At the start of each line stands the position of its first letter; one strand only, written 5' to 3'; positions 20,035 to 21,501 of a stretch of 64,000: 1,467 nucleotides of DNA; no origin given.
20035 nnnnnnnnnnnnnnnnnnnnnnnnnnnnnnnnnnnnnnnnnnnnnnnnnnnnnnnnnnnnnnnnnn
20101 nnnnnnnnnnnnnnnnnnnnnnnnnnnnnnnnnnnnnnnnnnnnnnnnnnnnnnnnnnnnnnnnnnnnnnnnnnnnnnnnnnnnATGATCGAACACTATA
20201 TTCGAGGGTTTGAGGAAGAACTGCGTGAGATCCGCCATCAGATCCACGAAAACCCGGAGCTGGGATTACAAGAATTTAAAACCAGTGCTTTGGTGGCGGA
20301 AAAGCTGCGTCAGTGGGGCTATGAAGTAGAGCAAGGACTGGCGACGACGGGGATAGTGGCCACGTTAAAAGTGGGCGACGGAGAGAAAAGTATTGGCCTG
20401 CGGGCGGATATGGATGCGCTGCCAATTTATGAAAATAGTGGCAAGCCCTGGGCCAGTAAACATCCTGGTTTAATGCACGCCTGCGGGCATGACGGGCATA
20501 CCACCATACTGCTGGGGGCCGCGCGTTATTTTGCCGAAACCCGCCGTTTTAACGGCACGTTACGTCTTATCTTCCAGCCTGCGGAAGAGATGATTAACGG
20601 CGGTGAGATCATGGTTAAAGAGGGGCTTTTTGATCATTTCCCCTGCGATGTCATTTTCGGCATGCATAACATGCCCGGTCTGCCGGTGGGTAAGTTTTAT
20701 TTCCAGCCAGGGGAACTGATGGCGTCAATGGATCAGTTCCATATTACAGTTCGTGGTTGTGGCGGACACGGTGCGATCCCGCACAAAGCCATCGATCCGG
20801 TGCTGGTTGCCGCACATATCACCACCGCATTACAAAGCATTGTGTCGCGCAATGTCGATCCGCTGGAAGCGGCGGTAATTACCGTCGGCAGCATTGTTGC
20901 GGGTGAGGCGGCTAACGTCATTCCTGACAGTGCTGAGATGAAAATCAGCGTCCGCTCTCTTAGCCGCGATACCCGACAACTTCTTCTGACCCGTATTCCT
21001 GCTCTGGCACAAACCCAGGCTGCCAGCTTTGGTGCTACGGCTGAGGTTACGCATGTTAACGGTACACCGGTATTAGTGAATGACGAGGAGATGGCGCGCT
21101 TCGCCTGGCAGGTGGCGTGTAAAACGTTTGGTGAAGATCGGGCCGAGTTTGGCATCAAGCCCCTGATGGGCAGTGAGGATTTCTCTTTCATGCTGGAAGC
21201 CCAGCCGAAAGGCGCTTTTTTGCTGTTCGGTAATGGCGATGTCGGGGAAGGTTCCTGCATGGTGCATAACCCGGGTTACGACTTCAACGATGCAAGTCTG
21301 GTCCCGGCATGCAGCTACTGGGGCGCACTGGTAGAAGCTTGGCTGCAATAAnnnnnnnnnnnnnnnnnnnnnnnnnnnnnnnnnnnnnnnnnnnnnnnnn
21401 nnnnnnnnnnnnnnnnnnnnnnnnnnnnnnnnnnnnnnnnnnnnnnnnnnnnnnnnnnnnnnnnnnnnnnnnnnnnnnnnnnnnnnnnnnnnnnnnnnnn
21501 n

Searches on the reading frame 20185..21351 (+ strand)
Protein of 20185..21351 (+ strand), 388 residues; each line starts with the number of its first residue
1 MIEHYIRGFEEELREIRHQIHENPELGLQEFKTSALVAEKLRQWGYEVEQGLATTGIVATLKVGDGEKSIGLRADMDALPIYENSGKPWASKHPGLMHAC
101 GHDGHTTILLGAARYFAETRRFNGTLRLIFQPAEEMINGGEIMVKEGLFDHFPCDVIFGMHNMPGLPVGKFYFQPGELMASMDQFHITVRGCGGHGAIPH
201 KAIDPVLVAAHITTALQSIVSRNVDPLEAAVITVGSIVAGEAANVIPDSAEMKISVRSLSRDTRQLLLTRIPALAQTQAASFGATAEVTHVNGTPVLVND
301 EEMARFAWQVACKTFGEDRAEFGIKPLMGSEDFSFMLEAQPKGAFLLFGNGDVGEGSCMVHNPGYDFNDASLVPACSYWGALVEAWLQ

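Call 16: search_protein_families(proteins=[window:20185-21351:+], library=ncbifam)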
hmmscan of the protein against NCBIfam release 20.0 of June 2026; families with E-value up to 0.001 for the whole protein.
window:20185-21351:+ (388 aa): 20 families
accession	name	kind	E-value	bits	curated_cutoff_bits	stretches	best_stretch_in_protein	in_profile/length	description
TIGR01891.1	amidohydrolases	subfamily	3e-107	358.9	153.75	1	13-372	1-363/366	amidohydrolase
NF040868.1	carboxypep_CpsA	equivalog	6.1e-100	334.7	500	1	4-353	6-355/391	carboxypeptidase CpsA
NF038260.1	ectoine_DoeB_2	equivalog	7e-97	324.7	550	1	14-382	9-375/378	N(2)-acetyl-L-2,4-diaminobutanoate deacetylase DoeB2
NF006365.0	PRK08588.1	subfamily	2.4e-10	40.3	289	1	121-352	126-351/383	succinyl-diaminopimelate desuccinylase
NF009557.0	PRK13009.1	equivalog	9.4e-10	38.2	284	1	185-307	184-305/377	succinyl-diaminopimelate desuccinylase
TIGR01246.1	dapE_proteo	equivalog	5.6e-09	35.5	361.8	1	185-313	180-307/370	succinyl-diaminopimelate desuccinylase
NF009555.0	PRK13004.1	equivalog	2.1e-08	33.4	321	1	185-281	186-285/399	YgeY family selenium metabolism-linked hydrolase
NF058540.1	Ncarbamyl_ErtE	equivalog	3e-08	32.6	520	1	180-316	215-353/418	N-carbamyl-l-glutamate amidohydrolase ErtE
NF005602.0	PRK07338.1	equivalog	1.2e-07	30.7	357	1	184-302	207-322/409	hydrolase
NF006771.0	PRK09290.1-5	subfamily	1.4e-07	30.4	399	1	181-307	214-340/413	allantoate amidohydrolase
NF005710.0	PRK07522.1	subfamily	1.6e-07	30.8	412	1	184-303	184-317/391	acetylornithine deacetylase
TIGR01892.1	AcOrn-deacetyl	equivalog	2.6e-07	30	297.7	1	185-307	172-304/365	acetylornithine deacetylase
TIGR01879.1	hydantase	subfamily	2.8e-07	29.8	204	1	183-303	208-329/401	hydantoinase/carbamoylase family amidase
TIGR01910.1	DapE-ArgE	subfamily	4e-07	29.6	217.6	1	112-279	116-280/373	ArgE/DapE family deacylase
NF006775.0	PRK09290.2-5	equivalog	8.1e-06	24.7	479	1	180-305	217-342/419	allantoate amidohydrolase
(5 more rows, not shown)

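Call 18: find_related_loci(query=window:20185-21351:+, collection=genome_contigs, flank=4000)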
Query window:20185-21351:+ (388 aa) in genome_contigs; peptide patterns used: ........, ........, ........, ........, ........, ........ (x = any residue, [..] = any of these).
600 stretches matched a pattern (row limit reached: there are more); 600 encode a relative of the query (tblastn E <= 1e-3); the best 80 are kept; 79 distinct loci.
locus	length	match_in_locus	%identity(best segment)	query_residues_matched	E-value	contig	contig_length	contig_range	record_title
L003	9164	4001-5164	96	1-388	0e+0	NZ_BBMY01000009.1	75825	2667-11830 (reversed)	Escherichia albertii NBRC 107761 = DSM 17582 strain NBRC 107761, whole genome shotgun sequence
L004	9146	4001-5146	63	6-388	2e-165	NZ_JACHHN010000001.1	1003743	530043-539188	Silvimonas terrae strain DSM 18233 Ga0415246_01, whole genome shotgun sequence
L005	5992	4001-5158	57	1-388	2e-144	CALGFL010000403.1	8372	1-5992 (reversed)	MAG TPA_asm: uncultured Bordetella sp. isolate ERR1654120_bin.42_CONCOCT_v1.1_MAG genome assembly, contig: ERZ1505410.34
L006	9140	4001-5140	57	6-387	1e-142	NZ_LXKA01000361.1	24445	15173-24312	Paraburkholderia ginsengiterrae strain DCY85 NODE_70, whole genome shotgun sequence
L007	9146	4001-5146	54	2-388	3e-135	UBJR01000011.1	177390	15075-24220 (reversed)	Rhizobiales bacterium isolate AFS000733 genome assembly, contig: contig_11, whole genome shotgun sequence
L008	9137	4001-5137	54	11-387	5e-134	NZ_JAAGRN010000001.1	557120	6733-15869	Sheuella amnicola strain NBD-18 contig00001, whole genome shotgun sequence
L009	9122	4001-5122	57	12-387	2e-132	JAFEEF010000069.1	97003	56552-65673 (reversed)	MAG: Proteobacteria bacterium isolate SZAS AMP-55 PROT-AMP-11__69__length-97003, whole genome shotgun sequence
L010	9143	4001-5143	54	6-388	2e-131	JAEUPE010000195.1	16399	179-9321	MAG: Rubrivivax sp. isolate new MAG-217 k141_690699, whole genome shotgun sequence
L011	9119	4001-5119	52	12-388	1e-130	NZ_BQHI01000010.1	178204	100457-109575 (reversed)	Pseudomonas sputi strain BML-PP014 sequence010, whole genome shotgun sequence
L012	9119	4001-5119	54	16-387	1e-129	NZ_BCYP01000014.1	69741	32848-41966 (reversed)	Mitsuaria chitosanitabida ATCC BAA-476 = NBRC 102408, whole genome shotgun sequence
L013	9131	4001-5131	55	11-387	1e-129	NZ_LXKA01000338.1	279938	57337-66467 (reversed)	Paraburkholderia ginsengiterrae strain DCY85 NODE_4, whole genome shotgun sequence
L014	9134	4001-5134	51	9-388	3e-129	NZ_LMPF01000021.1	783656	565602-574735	Burkholderia sp. Leaf177 contig_4, whole genome shotgun sequence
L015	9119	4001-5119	55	16-388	7e-129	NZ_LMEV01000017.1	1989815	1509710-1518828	Variovorax sp. Root473 contig_6, whole genome shotgun sequence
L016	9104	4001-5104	55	16-388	3e-128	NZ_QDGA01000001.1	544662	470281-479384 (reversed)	Microvirga calopogonii strain CCBAU 65841 65841_scaffold1, whole genome shotgun sequence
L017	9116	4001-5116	54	16-387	9e-128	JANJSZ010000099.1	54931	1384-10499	MAG: Acidovorax sp. isolate RXF3_metabat.bin.4 RXF3_k141_16904, whole genome shotgun sequence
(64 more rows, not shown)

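Call 27: list_cluster_members(proteins=[L001:5330-6493:+, window:20185-21348:+])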
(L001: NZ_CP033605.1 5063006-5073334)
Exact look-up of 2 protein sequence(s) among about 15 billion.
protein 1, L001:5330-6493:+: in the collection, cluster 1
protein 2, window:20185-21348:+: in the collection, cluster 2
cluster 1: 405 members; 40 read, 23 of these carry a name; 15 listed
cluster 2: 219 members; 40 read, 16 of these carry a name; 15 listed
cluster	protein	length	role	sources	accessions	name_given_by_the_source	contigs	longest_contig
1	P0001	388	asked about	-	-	M20 aminoacylase family protein [Escherichia coli] | Hippuricase n=20 Tax=Enterobacteriaceae TaxID=543 RepID=A0A9Q6ZUT8_ECO57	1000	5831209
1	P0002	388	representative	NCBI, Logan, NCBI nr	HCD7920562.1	TPA: amidohydrolase [Escherichia coli] | amidohydrolase [Escherichia coli]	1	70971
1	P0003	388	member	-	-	TPA: M20 aminoacylase family protein [Escherichia coli] | M20 aminoacylase family protein n=1 Tax=Escherichia coli TaxID=562 RepID=UPI000224375A | M20 aminoacylase family protein [Escherichia coli]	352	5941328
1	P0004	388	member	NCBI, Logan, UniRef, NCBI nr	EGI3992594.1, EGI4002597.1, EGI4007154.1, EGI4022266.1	M20 aminoacylase family protein [Escherichia coli] | M20 aminoacylase family protein n=1 Tax=Escherichia coli TaxID=562 RepID=UPI001D96C71E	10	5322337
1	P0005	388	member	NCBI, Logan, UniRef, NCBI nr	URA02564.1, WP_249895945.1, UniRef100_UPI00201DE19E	M20 aminoacylase family protein [Escherichia fergusonii] | M20 aminoacylase family protein n=1 Tax=Escherichia fergusonii TaxID=564 ...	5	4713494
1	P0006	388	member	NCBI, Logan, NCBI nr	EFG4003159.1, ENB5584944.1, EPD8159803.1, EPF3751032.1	amidohydrolase [Escherichia coli]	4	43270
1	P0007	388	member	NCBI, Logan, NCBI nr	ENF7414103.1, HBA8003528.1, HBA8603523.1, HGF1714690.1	amidohydrolase [Escherichia coli]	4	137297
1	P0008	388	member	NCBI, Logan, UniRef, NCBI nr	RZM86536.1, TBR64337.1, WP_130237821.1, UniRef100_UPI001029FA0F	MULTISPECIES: M20 aminoacylase family protein [unclassified Escherichia] | M20 aminoacylase family protein n=1 Tax=unclassified Escherichia TaxID=2608889 ...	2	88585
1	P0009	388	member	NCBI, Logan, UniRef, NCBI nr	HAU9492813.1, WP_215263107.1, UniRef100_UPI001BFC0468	TPA: amidohydrolase [Escherichia coli] | M20 aminoacylase family protein n=1 Tax=Escherichia coli TaxID=562 RepID=UPI001BFC0468 | M20 aminoacylase family protein [Escherichia coli]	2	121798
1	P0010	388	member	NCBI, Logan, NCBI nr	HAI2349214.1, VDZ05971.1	TPA: amidohydrolase [Escherichia coli] | hippurate hydrolase [Escherichia coli]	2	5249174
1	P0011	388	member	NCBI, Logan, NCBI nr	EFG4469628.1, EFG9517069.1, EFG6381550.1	amidohydrolase [Escherichia coli]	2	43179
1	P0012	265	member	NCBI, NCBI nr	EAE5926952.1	amidohydrolase, partial [Listeria monocytogenes] | amidohydrolase [Listeria monocytogenes]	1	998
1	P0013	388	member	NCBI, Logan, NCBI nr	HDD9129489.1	TPA: amidohydrolase [Escherichia coli] | amidohydrolase [Escherichia coli]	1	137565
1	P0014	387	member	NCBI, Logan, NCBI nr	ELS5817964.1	amidohydrolase [Escherichia coli]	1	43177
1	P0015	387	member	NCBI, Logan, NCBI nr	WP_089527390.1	M20 aminoacylase family protein [Escherichia coli]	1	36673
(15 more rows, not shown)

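Call 50: search_protein_families(proteins=[L004:721-2211:+, L004:2225-3412:+, L004:3391-4026:-, L004:5358-5849:+, L004:6438-7685:-], library=ncbifam, max_evalue=0.00001)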
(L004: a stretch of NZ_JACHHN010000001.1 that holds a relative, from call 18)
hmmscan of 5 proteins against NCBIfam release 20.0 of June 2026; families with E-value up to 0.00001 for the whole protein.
L004:721-2211:+ (496 aa): 8 families
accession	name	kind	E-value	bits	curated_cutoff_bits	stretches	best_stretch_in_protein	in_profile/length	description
NF006088.0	PRK08238.1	equivalog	5.4e-185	615.6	351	1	19-494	8-480/482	UbiA family prenyltransferase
NF008978.0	PRK12324.1-4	equivalog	3.3e-45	154.4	207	1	197-495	23-320/322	decaprenyl-phosphate phosphoribosyltransferase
NF008977.0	PRK12324.1-2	equivalog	7.5e-42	143.7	234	1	209-490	5-285/297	decaprenyl-phosphate phosphoribosyltransferase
NF008976.0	PRK12324.1-1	equivalog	2.2e-33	116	474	1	201-484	13-293/306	decaprenyl-phosphate phosphoribosyltransferase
NF009523.0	PRK12884.1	equivalog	1.4e-10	40.9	269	1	221-372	20-167/279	prenyltransferase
TIGR01473.1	cyoE_ctaB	equivalog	2.2e-07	30.9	210.3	1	243-370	37-164/281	heme o synthase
TIGR01474.1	ubiA_proteo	equivalog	2.1e-06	27.5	275.45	1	206-358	1-157/282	4-hydroxybenzoate octaprenyltransferase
NF005742.0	PRK07566.1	equivalog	3.8e-06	26.2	313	1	247-357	72-184/315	chlorophyll synthase ChlG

L004:2225-3412:+ (395 aa): 0 families

L004:3391-4026:- (211 aa): 0 families

L004:5358-5849:+ (163 aa): 0 families

L004:6438-7685:- (415 aa): 3 families
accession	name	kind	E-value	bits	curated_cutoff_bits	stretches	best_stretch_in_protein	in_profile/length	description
NF052308.1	CarbhyDeactlThm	equivalog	2.4e-40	138.5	400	1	119-413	2-264/265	carbohydrate deacetylase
NF002559.0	PRK02134.1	equivalog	4.9e-16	59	227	1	130-404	3-244/249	chitin disaccharide deacetylase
TIGR03473.1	HpnK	hypoth_equivalog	8.8e-13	48.1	232.6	1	130-285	2-155/283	hopanoid biosynthesis-associated protein HpnK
